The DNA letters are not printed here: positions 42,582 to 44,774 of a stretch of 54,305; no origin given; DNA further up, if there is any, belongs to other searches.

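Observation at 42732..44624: Single polypeptide fusing a secreted two-domain multicopper oxidase to a ZIP-family metal permease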

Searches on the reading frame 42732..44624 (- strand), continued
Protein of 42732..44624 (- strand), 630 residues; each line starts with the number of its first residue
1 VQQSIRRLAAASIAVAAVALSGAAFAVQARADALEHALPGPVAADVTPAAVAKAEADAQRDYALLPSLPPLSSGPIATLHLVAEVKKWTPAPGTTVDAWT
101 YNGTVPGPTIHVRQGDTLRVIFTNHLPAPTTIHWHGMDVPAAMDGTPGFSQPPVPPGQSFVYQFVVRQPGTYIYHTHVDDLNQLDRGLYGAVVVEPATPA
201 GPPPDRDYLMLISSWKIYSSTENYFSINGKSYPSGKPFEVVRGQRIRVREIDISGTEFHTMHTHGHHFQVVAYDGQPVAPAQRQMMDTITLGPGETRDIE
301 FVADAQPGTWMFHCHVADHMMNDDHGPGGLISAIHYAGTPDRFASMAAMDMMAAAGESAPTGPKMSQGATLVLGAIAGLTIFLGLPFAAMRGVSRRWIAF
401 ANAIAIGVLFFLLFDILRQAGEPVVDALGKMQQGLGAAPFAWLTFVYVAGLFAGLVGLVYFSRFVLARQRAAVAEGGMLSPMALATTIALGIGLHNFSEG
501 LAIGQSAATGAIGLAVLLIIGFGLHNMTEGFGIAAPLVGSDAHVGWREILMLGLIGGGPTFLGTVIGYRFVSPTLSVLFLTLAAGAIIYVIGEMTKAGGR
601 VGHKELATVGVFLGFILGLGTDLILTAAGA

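Call 20: search_protein_families(library=pfam, proteins=[P0121, P0122, P0123, P0129, P0142, P0178, P0208, P0246, P0153, P0125], max_evalue=0.01)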
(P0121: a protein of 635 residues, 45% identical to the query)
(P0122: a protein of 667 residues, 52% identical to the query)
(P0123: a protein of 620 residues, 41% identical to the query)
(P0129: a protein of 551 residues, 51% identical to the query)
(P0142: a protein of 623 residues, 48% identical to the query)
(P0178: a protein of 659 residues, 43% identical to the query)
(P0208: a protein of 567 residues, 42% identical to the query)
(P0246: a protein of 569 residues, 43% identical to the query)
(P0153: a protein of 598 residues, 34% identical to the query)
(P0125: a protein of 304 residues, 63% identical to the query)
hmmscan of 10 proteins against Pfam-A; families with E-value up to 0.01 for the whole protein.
P0121 (635 aa): 4 families
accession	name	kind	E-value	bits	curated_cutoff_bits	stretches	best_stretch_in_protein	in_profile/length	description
PF07732.21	Cu-oxidase_3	-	3.5e-32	111.4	21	1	90-196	11-117/119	Multicopper oxidase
PF07731.20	Cu-oxidase_2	-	6.7e-27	94.4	20.4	2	222-319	19-124/137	Multicopper oxidase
PF00394.28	Cu-oxidase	-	1.8e-12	48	21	1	222-317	36-138/157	Multicopper oxidase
PF02535.28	Zip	-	4.1e-08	33.3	35.1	1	487-594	175-285/323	ZIP Zinc transporter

P0122 (667 aa): 5 families
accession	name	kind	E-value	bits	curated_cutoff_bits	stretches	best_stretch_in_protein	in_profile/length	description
PF07732.21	Cu-oxidase_3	-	6.7e-42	142.8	21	2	419-528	8-118/119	Multicopper oxidase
PF07731.20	Cu-oxidase_2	-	1.1e-30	106.6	20.4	2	548-652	16-130/137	Multicopper oxidase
PF00394.28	Cu-oxidase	-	6.1e-12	46.4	21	1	550-655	35-145/157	Multicopper oxidase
PF02535.28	Zip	-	1.5e-09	38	35.1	1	121-225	177-285/323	ZIP Zinc transporter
PF13473.12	Cupredoxin_1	-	0.00013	22.4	27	0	611-643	64-96/104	Cupredoxin-like domain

P0123 (620 aa): 4 families
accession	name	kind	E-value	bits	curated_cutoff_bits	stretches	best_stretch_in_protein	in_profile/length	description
PF07732.21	Cu-oxidase_3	-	5.6e-35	120.4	21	2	362-464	15-117/119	Multicopper oxidase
PF07731.20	Cu-oxidase_2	-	9e-19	68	20.4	1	492-590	16-123/137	Multicopper oxidase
PF00394.28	Cu-oxidase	-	3.7e-11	43.8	21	1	495-589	36-138/157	Multicopper oxidase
PF02535.28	Zip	-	1.6e-07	31.3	35.1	1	122-228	177-285/323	ZIP Zinc transporter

P0129 (551 aa): 5 families
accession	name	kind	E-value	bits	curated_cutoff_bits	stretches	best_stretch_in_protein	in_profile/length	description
PF07732.21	Cu-oxidase_3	-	2.5e-46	157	21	2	295-408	4-118/119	Multicopper oxidase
PF07731.20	Cu-oxidase_2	-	1.3e-32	112.9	20.4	2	437-533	19-125/137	Multicopper oxidase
PF07833.16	Cu_amine_oxidN1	-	1.4e-20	73.7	24.2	2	100-166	2-67/108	Copper amine oxidase N-terminal domain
PF00394.28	Cu-oxidase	-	4.7e-16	59.7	21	1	422-532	22-140/157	Multicopper oxidase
PF13473.12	Cupredoxin_1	-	0.006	17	27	0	317-390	34-96/104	Cupredoxin-like domain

P0142 (623 aa): 3 families
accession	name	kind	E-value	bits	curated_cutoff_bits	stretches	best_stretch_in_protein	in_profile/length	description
PF07732.21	Cu-oxidase_3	-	1.2e-37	129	21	2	371-471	15-116/119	Multicopper oxidase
PF07731.20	Cu-oxidase_2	-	1.6e-37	128.8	20.4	2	506-607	15-125/137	Multicopper oxidase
PF00394.28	Cu-oxidase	-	2.3e-07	31.5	21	1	499-613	19-146/157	Multicopper oxidase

P0178 (659 aa): 4 families
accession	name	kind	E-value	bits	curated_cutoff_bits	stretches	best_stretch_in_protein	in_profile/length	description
PF14342.11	DUF4396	-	8.1e-38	130.4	27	1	77-214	2-141/141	Domain of unknown function (DUF4396)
PF07732.21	Cu-oxidase_3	-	7.9e-36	123.2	21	1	397-504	9-117/119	Multicopper oxidase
PF07731.20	Cu-oxidase_2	-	1.6e-25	89.9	20.4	2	536-640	12-125/137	Multicopper oxidase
PF00394.28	Cu-oxidase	-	3.2e-14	53.8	21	1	518-640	5-141/157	Multicopper oxidase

P0208 (567 aa): 4 families
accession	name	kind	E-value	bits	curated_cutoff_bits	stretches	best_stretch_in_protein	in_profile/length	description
PF07732.21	Cu-oxidase_3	-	8.2e-33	113.4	21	1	303-411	7-116/119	Multicopper oxidase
PF09990.14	DUF2231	-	3.7e-25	89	26.4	1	2-143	2-138/139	Predicted membrane protein (DUF2231)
PF07731.20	Cu-oxidase_2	-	3.4e-23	82.3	20.4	2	445-546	14-123/137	Multicopper oxidase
PF00394.28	Cu-oxidase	-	1.9e-14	54.5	21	1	424-548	3-141/157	Multicopper oxidase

P0246 (569 aa): 3 families
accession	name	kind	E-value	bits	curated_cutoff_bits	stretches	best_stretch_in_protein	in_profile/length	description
PF07732.21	Cu-oxidase_3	-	5.8e-38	130.1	21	2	315-417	14-116/119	Multicopper oxidase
PF07731.20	Cu-oxidase_2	-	1.4e-30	106.3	20.4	1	442-549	10-125/137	Multicopper oxidase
PF00394.28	Cu-oxidase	-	3e-13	50.6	21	1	425-548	2-135/157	Multicopper oxidase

P0153 (598 aa): 3 families
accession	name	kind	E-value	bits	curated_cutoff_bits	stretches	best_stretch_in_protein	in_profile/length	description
PF07732.21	Cu-oxidase_3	-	3.1e-39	134.2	21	2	314-426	6-117/119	Multicopper oxidase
PF07731.20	Cu-oxidase_2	-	4e-25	88.6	20.4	1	452-547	23-123/137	Multicopper oxidase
PF00394.28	Cu-oxidase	-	8.1e-14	52.5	21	1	465-542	57-134/157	Multicopper oxidase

P0125 (304 aa): 1 family
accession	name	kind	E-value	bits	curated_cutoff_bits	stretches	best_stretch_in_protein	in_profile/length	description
PF02535.28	Zip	-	1.1e-07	31.8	35.1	1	160-291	178-318/323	ZIP Zinc transporter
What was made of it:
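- The same two-domain MCO clade is also found fused to unrelated membrane domains (DUF4396, DUF2231) and to a copper amine oxidase N-terminal domain (call 20).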

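Call 21: list_cluster_members(proteins=[P0121, P0122, P0123, P0125, P0154, P0156, P0178, P0208, P0127, P0128])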
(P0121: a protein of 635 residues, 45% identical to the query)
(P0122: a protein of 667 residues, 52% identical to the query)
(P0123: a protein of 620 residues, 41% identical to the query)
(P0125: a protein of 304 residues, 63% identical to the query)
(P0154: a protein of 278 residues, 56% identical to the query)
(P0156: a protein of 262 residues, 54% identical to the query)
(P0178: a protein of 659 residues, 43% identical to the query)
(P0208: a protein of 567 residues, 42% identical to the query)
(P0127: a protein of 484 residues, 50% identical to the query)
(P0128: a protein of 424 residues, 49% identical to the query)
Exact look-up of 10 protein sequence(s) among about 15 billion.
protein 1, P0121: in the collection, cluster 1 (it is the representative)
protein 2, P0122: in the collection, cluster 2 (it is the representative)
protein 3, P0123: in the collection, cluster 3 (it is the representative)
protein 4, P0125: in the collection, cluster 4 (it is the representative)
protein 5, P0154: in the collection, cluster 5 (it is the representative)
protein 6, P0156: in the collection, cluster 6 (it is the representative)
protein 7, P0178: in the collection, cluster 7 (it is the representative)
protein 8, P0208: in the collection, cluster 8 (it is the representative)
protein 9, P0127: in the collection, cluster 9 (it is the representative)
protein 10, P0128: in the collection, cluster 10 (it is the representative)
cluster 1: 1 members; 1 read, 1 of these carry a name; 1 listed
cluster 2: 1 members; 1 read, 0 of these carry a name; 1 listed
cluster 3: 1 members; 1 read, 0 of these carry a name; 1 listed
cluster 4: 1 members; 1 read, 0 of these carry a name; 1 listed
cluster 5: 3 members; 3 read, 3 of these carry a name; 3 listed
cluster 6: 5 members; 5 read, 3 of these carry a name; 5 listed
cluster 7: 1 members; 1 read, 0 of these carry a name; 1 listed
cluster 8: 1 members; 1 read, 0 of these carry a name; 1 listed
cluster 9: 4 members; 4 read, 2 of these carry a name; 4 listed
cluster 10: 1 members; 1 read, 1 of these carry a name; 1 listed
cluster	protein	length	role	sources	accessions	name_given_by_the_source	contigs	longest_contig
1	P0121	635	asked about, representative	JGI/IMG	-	ZIP family zinc transporter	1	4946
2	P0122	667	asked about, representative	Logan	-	-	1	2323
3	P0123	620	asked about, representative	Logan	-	-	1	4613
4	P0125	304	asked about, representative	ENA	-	-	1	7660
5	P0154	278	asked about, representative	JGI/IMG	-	zinc transporter, ZIP family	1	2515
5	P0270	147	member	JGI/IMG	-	zinc transporter, ZIP family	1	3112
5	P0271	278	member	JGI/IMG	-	zinc transporter, ZIP family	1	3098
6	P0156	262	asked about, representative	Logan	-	-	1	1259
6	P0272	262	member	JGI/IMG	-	ZIP family zinc transporter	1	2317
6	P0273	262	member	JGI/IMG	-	ZIP family zinc transporter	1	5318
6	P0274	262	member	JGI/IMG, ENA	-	ZIP family zinc transporter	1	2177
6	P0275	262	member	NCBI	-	-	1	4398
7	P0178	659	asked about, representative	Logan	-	-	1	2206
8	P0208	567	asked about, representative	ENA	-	-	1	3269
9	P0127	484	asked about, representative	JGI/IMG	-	-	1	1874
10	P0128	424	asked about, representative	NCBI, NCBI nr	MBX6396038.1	MAG: multicopper oxidase domain-containing protein, partial [Alicyclobacillaceae ... | multicopper oxidase domain-containing protein [Alicyclobacillaceae bacterium]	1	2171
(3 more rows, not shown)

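Call 23: find_encoding_contigs(protein=P0122, flank=5000, max_places=3)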
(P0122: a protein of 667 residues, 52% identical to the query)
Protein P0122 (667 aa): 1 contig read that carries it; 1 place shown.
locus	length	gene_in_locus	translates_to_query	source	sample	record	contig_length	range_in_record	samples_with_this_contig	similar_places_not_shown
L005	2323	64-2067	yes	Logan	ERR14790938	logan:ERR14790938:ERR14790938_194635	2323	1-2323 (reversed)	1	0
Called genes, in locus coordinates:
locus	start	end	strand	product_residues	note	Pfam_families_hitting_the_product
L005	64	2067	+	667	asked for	PF02535:Zip, PF07732:Cu-oxidase_3, PF00394:Cu-oxidase, PF07731:Cu-oxidase_2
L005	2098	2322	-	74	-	?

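Call 24: find_encoding_contigs(protein=P0125, flank=8000, max_places=3)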
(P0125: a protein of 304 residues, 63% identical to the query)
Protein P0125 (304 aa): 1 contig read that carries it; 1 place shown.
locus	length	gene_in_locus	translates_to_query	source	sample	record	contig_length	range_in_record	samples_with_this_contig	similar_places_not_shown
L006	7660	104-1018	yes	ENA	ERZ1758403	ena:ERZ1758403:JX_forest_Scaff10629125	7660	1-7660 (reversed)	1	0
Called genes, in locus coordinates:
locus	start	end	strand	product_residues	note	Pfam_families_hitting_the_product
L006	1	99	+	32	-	?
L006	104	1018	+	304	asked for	PF02535:Zip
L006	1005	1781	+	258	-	-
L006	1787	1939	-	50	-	-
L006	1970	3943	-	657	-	PF16177:ACAS_N, PF00501:AMP-binding, PF13193:AMP-binding_C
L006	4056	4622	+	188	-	PF15956:DUF4760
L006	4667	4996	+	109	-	-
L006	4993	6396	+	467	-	PF01425:Amidase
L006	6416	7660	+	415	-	?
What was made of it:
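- Tried and rejected: P0125, an apparent 63%-identical stand-alone ZIP, is a fusion cut by a contig end (call 24).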

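Call 27: find_related_loci(query=A1, collection=genome_contigs, flank=6000)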
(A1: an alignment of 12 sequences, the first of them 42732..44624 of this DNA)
Query A1 (630 aa) in genome_contigs; peptide patterns used: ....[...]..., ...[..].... (x = any residue, [..] = any of these).
599 stretches matched a pattern (row limit reached: there are more); 593 encode a relative of the query (tblastn E <= 1e-3); the best 80 are kept; 80 distinct loci.
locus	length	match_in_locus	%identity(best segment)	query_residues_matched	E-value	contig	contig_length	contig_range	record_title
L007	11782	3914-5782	84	11-630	0e+0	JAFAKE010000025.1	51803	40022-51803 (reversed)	MAG: Vulcanimicrobiota bacterium isolate CP_BE_RX_3 BE_RX_k147_2946762, whole genome shotgun sequence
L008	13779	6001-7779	65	40-630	0e+0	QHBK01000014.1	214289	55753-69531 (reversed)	MAG: Candidatus Eremiobacter antarcticus isolate RRmetagenome_bin22 25913.lane1.1__paired__contig_683, whole genome shot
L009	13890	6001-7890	63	7-630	0e+0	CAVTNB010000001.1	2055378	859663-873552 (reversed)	MAG: uncultured proteobacterium isolate MFD02248.bin.2.139 genome assembly, contig: contig_15771, whole genome shotgun s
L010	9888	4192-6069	64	1-630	0e+0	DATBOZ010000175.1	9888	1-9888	MAG TPA_asm: Candidatus Eremiobacteraceae bacterium isolate SMAG_U4064 k141_302156, whole genome shotgun sequence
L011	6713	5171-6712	61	4-523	0e+0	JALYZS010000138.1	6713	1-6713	MAG: Vulcanimicrobiota bacterium isolate KAP bin71 SD1490-92_k127_2359059, whole genome shotgun sequence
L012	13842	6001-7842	48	12-629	3e-151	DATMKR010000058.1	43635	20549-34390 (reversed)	MAG TPA_asm: Candidatus Acidoferrum sp. isolate SMAG_U12776 k141_120986, whole genome shotgun sequence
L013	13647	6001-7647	50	70-629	4e-149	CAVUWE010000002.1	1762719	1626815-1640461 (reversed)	MAG: Candidatus Eremiobacteraeota bacterium isolate MFD01138.bin.1.150 genome assembly, contig: contig_20219, whole geno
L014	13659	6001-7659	48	62-629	1e-147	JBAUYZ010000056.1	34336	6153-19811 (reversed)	MAG: Candidatus Cybelea sp. isolate MFD09279_ilm_asm_bin4 k127_326119, whole genome shotgun sequence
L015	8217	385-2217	48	13-629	3e-147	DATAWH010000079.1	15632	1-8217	MAG TPA_asm: Candidatus Cybelea sp. isolate SMAG_U5620 k141_1160819, whole genome shotgun sequence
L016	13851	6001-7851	46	11-629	4e-147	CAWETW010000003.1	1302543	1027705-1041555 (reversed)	MAG: Candidatus Eremiobacteraeota bacterium isolate MFD05841.bin.2.1 genome assembly, contig: contig_34023, whole genome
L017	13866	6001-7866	45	5-629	8e-147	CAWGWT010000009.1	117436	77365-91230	MAG: Candidatus Eremiobacteraeota bacterium isolate MFD03399.bin.2.41 genome assembly, contig: contig_28338, whole genom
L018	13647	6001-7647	50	70-629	2e-149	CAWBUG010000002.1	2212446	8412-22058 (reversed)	MAG: Candidatus Eremiobacteraeota bacterium isolate MFD05502.bin.1.125 genome assembly, contig: contig_1607, whole genom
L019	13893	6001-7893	47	7-629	1e-145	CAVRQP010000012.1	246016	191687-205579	MAG: Candidatus Eremiobacteraeota bacterium isolate MFD09603.bin.2.130 genome assembly, contig: contig_9148, whole genom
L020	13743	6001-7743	46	41-629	2e-145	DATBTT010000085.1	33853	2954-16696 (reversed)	MAG TPA_asm: Candidatus Baltobacteraceae bacterium isolate SMAG_U4191 k141_44502, whole genome shotgun sequence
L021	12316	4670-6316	49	70-629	4e-145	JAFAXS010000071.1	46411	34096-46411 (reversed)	MAG: Vulcanimicrobiota bacterium isolate CP_BM_RX_R7_9 BM_RX_R7_k147_3330736, whole genome shotgun sequence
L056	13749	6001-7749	39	27-630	8e-65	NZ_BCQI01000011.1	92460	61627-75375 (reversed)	Alicyclobacillus acidiphilus NBRC 100859, whole genome shotgun sequence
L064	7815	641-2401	42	81-621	2e-62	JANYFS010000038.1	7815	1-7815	MAG: Deinococcales bacterium isolate 339R_metabinner_76 339R_k141_1220235, whole genome shotgun sequence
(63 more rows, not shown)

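Call 31: search_protein_families(library=pfam, proteins=[L056:1104-3407:+, L056:3426-4331:+, L056:4565-5212:+, L056:5408-5749:+, L056:5974-7788:+, L056:7982-8440:-, L056:8465-8788:-, L056:8790-10265:+, L056:10598-11875:+, L064:578-2530:+], max_evalue=0.001)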
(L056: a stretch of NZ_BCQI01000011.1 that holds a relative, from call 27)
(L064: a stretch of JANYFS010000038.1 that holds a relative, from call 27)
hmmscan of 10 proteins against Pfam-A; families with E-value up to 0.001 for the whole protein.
L056:1104-3407:+ (767 aa): 0 families

L056:3426-4331:+ (301 aa): 0 families

L056:4565-5212:+ (215 aa): 0 families

L056:5408-5749:+ (113 aa): 0 families

L056:5974-7788:+ (604 aa): 5 families
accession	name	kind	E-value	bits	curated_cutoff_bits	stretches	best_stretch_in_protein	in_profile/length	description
PF07732.21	Cu-oxidase_3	-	6.4e-37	126.7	21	2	344-455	15-117/119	Multicopper oxidase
PF07731.20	Cu-oxidase_2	-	3.2e-32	111.6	20.4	2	474-579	10-125/137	Multicopper oxidase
PF00394.28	Cu-oxidase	-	1.7e-13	51.4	21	1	493-581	55-143/157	Multicopper oxidase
PF02535.28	Zip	-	3.4e-09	36.8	35.1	1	115-224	175-286/323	ZIP Zinc transporter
PF13473.12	Cupredoxin_1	-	0.00062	20.2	27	0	484-573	25-94/104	Cupredoxin-like domain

L056:7982-8440:- (152 aa): 1 family
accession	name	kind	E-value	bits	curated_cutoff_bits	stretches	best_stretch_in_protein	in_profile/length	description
PF03625.19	DUF302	-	2.1e-21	76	23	1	59-120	2-63/63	Domain of unknown function DUF302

L056:8465-8788:- (107 aa): 2 families
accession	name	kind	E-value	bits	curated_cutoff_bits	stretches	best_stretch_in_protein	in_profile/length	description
PF09851.14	SHOCT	-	6.3e-07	29.4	27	1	81-105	3-27/28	Short C-terminal domain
PF18495.6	VbhA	-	0.0003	21.1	25.9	1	78-103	20-45/47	Antitoxin VbhA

L056:8790-10265:+ (491 aa): 4 families
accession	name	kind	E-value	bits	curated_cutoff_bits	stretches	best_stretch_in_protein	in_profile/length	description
PF07732.21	Cu-oxidase_3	-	6.8e-47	158.9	21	2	61-176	2-118/119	Multicopper oxidase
PF07731.20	Cu-oxidase_2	-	5.4e-41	140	20.4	1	366-477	10-131/137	Multicopper oxidase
PF00394.28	Cu-oxidase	-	2.2e-26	93.3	21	2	231-322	39-136/157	Multicopper oxidase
PF13473.12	Cupredoxin_1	-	0.00036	21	27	0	391-468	37-97/104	Cupredoxin-like domain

L056:10598-11875:+ (425 aa): 0 families

L064:578-2530:+ (650 aa): 4 families
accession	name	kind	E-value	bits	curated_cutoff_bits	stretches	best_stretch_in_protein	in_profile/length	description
PF07732.21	Cu-oxidase_3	-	1.2e-39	135.5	21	2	363-472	9-117/119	Multicopper oxidase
PF07731.20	Cu-oxidase_2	-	7.3e-28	97.5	20.4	1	491-593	11-123/137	Multicopper oxidase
PF00394.28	Cu-oxidase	-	5.2e-14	53.1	21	1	498-600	36-146/157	Multicopper oxidase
PF02535.28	Zip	-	1.5e-08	34.7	35.1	1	136-274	170-316/323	ZIP Zinc transporter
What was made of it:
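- On ZIP (Zrt/Irt-like) transporters, ZupT/GufA type: The alignments nevertheless span the whole domain (E 1e-12), and relatives in the family score above the Pfam cut-off (P0122 38.0, A. acidiphilus 36.8; calls 20, 31).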
